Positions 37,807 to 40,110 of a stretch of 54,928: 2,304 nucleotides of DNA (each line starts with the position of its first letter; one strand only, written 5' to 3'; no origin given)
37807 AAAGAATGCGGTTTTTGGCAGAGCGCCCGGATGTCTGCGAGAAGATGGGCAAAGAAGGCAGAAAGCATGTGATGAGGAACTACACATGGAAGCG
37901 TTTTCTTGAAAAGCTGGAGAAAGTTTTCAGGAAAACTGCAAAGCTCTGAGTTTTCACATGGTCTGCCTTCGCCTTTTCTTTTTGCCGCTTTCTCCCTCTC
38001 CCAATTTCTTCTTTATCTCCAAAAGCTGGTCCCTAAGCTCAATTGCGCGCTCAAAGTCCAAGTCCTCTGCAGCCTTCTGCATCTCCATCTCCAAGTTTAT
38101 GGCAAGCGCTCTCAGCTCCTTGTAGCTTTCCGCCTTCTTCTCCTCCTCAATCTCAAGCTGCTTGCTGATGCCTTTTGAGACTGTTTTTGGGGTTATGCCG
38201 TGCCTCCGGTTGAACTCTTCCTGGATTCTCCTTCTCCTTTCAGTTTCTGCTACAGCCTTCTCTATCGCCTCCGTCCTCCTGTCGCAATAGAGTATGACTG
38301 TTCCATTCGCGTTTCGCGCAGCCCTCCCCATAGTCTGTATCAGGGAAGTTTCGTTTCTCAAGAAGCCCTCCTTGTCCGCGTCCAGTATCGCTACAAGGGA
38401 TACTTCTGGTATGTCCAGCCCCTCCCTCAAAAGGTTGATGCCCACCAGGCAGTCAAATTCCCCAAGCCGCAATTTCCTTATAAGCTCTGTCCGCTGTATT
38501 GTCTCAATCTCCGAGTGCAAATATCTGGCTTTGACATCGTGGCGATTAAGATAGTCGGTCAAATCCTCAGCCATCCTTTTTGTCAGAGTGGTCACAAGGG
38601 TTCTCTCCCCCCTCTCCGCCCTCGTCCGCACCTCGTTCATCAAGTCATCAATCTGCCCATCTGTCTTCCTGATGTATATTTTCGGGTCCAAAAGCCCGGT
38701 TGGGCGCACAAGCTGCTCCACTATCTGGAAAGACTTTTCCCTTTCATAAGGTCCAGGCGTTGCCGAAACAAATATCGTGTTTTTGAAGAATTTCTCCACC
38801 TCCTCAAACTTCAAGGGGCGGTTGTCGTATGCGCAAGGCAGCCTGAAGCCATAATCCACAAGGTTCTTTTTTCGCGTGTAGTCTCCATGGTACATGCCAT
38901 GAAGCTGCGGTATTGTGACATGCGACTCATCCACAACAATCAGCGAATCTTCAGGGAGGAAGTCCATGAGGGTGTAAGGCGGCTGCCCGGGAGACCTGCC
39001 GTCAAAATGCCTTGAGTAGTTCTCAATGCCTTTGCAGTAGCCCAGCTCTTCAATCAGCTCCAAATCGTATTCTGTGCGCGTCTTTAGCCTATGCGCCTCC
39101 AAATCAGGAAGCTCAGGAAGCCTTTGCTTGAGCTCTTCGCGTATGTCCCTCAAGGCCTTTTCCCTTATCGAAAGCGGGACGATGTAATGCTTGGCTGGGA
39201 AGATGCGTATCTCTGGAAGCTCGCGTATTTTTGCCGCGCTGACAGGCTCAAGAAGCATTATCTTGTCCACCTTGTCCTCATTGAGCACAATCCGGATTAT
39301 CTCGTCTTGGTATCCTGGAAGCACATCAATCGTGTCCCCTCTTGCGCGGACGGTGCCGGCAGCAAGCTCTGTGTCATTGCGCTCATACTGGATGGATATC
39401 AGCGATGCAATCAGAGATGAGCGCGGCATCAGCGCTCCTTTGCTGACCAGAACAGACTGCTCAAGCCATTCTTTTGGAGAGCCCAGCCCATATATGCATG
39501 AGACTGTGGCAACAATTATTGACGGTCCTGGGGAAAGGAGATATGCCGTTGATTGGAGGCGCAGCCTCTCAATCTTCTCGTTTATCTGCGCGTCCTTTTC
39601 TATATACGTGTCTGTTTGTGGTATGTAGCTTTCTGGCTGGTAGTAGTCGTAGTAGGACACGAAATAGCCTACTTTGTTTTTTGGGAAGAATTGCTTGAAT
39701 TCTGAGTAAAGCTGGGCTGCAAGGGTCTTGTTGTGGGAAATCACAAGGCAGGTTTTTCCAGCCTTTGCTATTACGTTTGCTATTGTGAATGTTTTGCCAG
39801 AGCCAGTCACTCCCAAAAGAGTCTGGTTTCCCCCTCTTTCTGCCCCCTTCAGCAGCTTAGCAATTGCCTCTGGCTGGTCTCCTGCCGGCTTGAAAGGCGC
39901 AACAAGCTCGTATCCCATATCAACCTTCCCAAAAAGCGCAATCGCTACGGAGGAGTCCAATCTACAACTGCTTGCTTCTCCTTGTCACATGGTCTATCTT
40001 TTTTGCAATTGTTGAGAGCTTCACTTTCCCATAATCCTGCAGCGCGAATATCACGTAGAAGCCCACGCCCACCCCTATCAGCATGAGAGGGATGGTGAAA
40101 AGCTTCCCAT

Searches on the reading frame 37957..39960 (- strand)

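Call 110: search_protein_families(library=padloc, proteins=[window:37957-39960:-], max_evalue=0.000001)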
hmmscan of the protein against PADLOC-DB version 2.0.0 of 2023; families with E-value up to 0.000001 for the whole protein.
window:37957-39960:- (668 aa): 5 families
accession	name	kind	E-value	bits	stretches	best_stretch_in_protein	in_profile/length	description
PDLC02707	PbeA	-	4.8e-13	46.6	1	431-553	503-620/672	PbeA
PDLC03658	mREase_IV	-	1.6e-09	34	1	455-635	455-631/953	Type IV methyl-directed restriction enzyme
PDLC02704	PbeA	-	8.7e-09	32.4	1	460-553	546-634/682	PbeA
PDLC03928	PsyrT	-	3.6e-08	30.1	1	453-572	243-358/689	-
PDLC03659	mREase_IV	-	3e-07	26.7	1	452-556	460-559/945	Type IV methyl-directed restriction enzyme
